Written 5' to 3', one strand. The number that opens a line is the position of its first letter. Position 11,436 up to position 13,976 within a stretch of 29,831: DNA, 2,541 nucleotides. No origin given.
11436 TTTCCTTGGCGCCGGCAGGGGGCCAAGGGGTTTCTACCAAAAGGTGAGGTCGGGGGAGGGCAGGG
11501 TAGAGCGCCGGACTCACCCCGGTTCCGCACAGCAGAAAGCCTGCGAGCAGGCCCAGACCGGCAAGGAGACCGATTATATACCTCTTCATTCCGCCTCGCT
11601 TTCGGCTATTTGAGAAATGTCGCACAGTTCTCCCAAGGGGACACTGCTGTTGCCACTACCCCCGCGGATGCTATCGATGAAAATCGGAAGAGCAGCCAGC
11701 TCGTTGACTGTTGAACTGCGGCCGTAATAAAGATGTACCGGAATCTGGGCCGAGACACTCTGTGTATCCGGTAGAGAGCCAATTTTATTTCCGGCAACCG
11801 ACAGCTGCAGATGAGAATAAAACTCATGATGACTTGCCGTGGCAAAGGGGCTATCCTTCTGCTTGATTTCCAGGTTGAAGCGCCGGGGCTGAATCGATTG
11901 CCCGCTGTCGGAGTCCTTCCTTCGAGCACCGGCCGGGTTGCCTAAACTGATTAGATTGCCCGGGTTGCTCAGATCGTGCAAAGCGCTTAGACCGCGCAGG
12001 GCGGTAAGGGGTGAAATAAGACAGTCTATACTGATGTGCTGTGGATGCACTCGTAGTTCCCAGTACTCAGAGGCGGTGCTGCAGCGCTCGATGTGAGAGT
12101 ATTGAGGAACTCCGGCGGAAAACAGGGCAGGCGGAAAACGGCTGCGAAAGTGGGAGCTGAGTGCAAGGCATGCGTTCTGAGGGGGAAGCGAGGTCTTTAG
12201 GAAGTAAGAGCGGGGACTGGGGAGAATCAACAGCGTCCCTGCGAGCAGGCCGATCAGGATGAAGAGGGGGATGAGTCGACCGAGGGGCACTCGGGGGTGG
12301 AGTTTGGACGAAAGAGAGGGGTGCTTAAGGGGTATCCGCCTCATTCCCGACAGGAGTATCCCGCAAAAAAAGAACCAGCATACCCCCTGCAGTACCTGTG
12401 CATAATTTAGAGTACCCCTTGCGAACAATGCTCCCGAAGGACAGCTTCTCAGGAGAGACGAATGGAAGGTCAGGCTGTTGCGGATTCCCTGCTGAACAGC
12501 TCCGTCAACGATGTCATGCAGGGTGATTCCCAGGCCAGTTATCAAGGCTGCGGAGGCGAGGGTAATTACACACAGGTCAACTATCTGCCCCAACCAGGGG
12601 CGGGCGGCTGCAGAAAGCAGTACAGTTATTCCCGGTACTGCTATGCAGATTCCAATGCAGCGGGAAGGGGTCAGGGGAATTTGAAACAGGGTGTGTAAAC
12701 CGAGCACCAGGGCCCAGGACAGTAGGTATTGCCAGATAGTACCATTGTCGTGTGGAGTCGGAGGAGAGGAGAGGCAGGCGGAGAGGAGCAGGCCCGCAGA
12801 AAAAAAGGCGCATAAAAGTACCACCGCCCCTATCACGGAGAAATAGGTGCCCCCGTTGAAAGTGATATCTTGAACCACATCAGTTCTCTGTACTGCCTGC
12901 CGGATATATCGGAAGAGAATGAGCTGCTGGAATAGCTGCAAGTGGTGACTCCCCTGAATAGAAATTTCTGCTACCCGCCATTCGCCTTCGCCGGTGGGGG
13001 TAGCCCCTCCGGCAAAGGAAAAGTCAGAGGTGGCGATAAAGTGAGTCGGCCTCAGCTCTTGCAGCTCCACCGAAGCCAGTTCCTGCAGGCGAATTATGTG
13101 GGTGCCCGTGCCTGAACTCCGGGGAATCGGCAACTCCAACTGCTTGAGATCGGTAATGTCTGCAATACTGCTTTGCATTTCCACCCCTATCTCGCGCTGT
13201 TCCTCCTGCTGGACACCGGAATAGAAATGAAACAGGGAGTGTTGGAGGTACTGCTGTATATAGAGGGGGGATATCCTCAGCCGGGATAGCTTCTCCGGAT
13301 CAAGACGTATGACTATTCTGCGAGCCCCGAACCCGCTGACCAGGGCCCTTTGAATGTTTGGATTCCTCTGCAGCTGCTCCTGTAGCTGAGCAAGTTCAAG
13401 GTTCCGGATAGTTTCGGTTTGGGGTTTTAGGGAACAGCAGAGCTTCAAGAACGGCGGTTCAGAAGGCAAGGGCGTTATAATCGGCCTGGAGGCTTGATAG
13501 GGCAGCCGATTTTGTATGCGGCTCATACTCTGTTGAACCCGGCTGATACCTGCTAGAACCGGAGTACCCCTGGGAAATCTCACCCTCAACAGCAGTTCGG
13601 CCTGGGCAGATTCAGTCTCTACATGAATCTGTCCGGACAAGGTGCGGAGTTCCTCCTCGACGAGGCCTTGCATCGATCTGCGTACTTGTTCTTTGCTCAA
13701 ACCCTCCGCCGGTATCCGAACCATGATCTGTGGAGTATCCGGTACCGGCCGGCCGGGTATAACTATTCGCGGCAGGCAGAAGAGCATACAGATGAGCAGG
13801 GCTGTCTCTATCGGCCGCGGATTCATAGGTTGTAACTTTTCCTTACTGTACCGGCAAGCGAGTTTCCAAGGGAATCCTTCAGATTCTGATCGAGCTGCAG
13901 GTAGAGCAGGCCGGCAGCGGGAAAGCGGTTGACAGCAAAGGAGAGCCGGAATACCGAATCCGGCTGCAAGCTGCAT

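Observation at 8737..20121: Atypical tripartite efflux operon: TPR lipoprotein, TolC, long coiled-coil MFP, two Ig-like lipoproteins, half-RND, full RND and SDR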

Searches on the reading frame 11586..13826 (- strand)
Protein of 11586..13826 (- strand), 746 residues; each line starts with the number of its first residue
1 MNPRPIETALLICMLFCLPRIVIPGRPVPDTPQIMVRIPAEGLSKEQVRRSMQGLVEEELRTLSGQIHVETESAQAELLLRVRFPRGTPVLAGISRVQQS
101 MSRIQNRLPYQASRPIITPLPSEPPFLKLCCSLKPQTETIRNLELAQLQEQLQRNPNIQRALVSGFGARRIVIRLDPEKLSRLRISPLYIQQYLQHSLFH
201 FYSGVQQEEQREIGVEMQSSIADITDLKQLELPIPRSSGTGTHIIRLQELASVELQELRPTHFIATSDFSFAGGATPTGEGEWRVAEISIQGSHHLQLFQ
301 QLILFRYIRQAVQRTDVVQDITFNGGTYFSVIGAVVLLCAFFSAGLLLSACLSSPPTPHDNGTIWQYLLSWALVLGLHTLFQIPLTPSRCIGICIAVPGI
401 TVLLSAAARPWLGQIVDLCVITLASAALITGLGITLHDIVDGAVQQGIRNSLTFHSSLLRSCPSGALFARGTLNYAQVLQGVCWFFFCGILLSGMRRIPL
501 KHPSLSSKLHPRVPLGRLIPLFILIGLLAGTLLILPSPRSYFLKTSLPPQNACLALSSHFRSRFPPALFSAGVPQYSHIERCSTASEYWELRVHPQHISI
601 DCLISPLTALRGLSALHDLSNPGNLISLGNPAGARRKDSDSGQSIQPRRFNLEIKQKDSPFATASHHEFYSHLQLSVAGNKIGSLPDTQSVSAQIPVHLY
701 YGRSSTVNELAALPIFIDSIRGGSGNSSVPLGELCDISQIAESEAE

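Call 4: search_protein_families(library=pfam, max_evalue=0.01, proteins=[window:11586-13826:-])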
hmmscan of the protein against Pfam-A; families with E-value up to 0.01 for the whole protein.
window:11586-13826:- (746 aa): 1 family
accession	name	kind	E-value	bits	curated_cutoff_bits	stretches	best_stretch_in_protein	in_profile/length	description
PF00873.25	ACR_tran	-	4.4e-18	64.9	28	1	27-257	36-265/1021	AcrB/AcrD/AcrF family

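Call 5: search_protein_families(library=ncbifam, max_evalue=0.01, proteins=[window:11586-13826:-])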
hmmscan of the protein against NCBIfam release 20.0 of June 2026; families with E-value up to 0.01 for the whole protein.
window:11586-13826:- (746 aa): 2 families
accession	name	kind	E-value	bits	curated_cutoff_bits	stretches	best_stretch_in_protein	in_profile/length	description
NF033617.1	RND_permease_2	subfamily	2.1e-11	42.6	1250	1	7-256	15-263/1009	multidrug efflux RND transporter permease subunit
NF000282.2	RND_permease_1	subfamily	7e-09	34.2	1250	1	23-256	31-270/1029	multidrug efflux RND transporter permease subunit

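Call 11: find_homologous_proteins(query=window:11586-13826:-, max_evalue=0.001)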
Query window:11586-13826:- (746 aa): 6 proteins with E <= 0.001 among 8000 candidates.
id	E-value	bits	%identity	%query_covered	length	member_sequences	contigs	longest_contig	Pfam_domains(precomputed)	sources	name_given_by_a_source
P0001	0.0e+0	1671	100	100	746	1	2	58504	PF00873.26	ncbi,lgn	ncbi:MAG: efflux RND transporter permease subunit [Spirochaetia bacterium]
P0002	0.0e+0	1095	69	100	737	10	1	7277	PF00873.26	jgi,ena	-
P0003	2.8e-298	1009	70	93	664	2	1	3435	PF00873.26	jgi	jgi:hypothetical protein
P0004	4.0e-285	966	64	100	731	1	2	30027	PF00873.26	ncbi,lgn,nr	ncbi:MAG: efflux RND transporter permease subunit [Spirochaetaceae bacterium]|nr:efflux RND transpor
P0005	1.6e-4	38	24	21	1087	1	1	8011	PF02355.23,PF00873.26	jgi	jgi:HAE1 family hydrophobic/amphiphilic exporter-1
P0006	2.0e-4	38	24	21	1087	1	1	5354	PF02355.23,PF00873.26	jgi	jgi:HAE1 family hydrophobic/amphiphilic exporter-1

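Call 12: find_encoding_contigs(protein=P0004, flank=10000, max_places=4)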
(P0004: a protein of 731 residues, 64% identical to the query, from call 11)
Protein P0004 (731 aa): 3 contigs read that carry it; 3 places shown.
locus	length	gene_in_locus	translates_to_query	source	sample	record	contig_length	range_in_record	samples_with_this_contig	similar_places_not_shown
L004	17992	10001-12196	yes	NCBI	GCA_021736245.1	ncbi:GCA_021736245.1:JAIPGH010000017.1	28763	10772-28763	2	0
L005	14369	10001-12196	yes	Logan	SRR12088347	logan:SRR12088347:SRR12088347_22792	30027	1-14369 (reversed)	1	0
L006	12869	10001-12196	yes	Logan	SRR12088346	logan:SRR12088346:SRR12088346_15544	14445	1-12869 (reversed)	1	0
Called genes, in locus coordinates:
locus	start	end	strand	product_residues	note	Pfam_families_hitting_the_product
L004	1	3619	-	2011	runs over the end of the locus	-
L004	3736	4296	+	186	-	PF13428:TPR_14 (faint), PF07719:TPR_2 (faint), PF13432:TPR_16 (faint), PF12895:ANAPC3 (weak), PF14559:TPR_19 (weak)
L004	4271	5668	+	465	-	PF02321:OEP (faint)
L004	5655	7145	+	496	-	PF25989:YknX_C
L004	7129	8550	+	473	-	PF13205:Big_5 (faint)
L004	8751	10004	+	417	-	PF13205:Big_5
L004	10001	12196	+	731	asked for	PF00873:ACR_tran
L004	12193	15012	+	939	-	PF00873:ACR_tran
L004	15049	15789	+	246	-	PF00106:adh_short, PF08659:KR (weak), PF23441:SDR (faint), PF13561:adh_short_C2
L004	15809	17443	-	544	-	-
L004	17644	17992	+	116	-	PF00392:GntR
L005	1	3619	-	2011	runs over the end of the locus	-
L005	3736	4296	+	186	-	PF13428:TPR_14 (faint), PF07719:TPR_2 (faint), PF13432:TPR_16 (faint), PF12895:ANAPC3 (weak), PF14559:TPR_19 (weak)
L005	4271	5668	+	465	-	PF02321:OEP (faint)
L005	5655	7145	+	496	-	PF25989:YknX_C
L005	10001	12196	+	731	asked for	PF00873:ACR_tran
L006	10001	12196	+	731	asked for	PF00873:ACR_tran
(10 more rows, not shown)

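Call 13: find_encoding_contigs(protein=P0002, flank=10000, max_places=4)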
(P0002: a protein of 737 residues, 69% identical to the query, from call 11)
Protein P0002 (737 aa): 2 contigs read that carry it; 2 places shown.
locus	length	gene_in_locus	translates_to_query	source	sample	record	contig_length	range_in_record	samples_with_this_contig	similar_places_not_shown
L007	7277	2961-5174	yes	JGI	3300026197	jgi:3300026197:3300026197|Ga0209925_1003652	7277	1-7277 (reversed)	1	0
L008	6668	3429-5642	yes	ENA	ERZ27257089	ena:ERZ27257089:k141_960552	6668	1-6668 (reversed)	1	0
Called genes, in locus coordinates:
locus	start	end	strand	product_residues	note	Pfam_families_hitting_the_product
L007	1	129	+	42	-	?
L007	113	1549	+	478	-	PF13205:Big_5 (faint)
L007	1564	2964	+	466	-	PF13205:Big_5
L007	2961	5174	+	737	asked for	PF00873:ACR_tran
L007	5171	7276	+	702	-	?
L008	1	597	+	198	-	?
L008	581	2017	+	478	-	PF13205:Big_5 (faint)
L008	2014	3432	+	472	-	PF13205:Big_5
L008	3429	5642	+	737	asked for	PF00873:ACR_tran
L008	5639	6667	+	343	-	?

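Call 22: search_solved_structures(query=window:11586-13826:-, max_evalue=0.01, show_alignments=1)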
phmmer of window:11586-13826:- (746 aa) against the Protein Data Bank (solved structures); distinct sequences matched with E-value up to 0.01: 8.
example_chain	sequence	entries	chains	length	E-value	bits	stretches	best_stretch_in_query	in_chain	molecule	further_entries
7cz9_A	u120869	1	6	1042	1.2e-05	27.2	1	4-185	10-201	Efflux pump membrane transporter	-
8zxs_A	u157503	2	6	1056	1.2e-05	27.2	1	4-185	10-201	Efflux pump membrane transporter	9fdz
7m4p_A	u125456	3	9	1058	2.1e-05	26.3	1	9-196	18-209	Efflux pump membrane transporter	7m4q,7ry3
7wlv_A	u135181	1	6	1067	8e-05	24.4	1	18-187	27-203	Efflux pump membrane transporter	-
8yr0_A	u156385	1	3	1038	0.00013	23.7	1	10-194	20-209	Cation/multidrug efflux pump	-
6ows_A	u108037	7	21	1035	0.00076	21.2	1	10-256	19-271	Efflux pump membrane transporter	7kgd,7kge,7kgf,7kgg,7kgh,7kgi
7b8p_A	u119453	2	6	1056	0.00079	21.1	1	10-256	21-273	Efflux pump membrane transporter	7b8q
22xk_B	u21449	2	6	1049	0.00079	21.1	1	9-222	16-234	MexBYB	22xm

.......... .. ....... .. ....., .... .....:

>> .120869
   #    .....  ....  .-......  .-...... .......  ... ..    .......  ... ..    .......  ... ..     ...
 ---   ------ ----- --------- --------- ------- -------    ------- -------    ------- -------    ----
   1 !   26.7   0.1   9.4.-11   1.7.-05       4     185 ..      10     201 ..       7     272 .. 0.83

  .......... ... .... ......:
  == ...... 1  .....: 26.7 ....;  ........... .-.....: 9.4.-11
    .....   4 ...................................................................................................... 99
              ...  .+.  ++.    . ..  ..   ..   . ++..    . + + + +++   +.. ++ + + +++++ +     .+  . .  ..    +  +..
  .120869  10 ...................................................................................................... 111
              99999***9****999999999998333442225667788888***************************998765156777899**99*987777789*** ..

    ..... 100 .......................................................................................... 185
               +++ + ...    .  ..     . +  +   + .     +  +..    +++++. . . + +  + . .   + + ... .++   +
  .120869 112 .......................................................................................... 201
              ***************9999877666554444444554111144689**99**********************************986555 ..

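Call 83: predict_structure(alignment_id=A9)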
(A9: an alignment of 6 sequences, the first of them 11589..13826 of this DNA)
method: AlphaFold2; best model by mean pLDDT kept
length: 746 residues; sequences in the alignment: 6
mean_pLDDT: 36.4   pTM: 0.23
mean pLDDT of the five models: 36.4, 33.6, 33.0, 32.8, 32.1
residues with pLDDT >= 90: 0; 70-90: 36; 50-70: 52; < 50: 658
segments of 3 or more residues with pLDDT < 50: 1-29, 119-746
pLDDT, mean of each block of 10 residues (from residue 1): 33 30 31 65 72 77 60 60 63 67 74 60 30 32 44 40 35 41 40 40 33 35 31 30 27 26 24 27 27 28 36 32 28 37 41 39 39 38 32 36 37 40 40 36 33 28 26 31 36 32 29 35 34 28 30 31 26 25 24 30 30 33 30 29 29 34 31 30 28 31 31 30 30 30 29
secondary structure, 60 per line:
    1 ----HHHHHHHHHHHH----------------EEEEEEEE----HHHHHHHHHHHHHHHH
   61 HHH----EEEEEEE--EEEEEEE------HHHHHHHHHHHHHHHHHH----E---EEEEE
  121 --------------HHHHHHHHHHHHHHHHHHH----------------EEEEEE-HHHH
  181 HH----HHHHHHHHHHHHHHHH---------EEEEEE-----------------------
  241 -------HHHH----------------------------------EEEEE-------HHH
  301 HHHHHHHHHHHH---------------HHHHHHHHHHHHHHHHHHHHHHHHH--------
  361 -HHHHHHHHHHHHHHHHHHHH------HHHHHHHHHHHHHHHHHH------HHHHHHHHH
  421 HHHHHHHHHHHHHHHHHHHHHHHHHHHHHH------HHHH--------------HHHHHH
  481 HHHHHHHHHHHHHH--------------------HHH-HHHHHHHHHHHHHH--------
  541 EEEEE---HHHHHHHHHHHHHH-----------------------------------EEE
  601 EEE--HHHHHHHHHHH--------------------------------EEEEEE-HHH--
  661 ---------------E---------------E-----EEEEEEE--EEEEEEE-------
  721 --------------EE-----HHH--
elements in order (helices of 4 or more, strands of 3 or more residues): H5-16 E33-40 H45-63 E68-74 E77-83 H90-107 E116-120 H135-153 E170-175 H177-182 H187-202 E212-217 H248-251 E286-290 H298-312 H328-352 H362-381 H388-405 H412-450 H457-460 H475-494 H519-532 E541-545 H549-562 E598-603 H606-616 E649-654 E698-704 E707-713
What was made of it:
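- Tried and rejected: It gave pLDDT 36 and could not be used for fold search (call 83).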
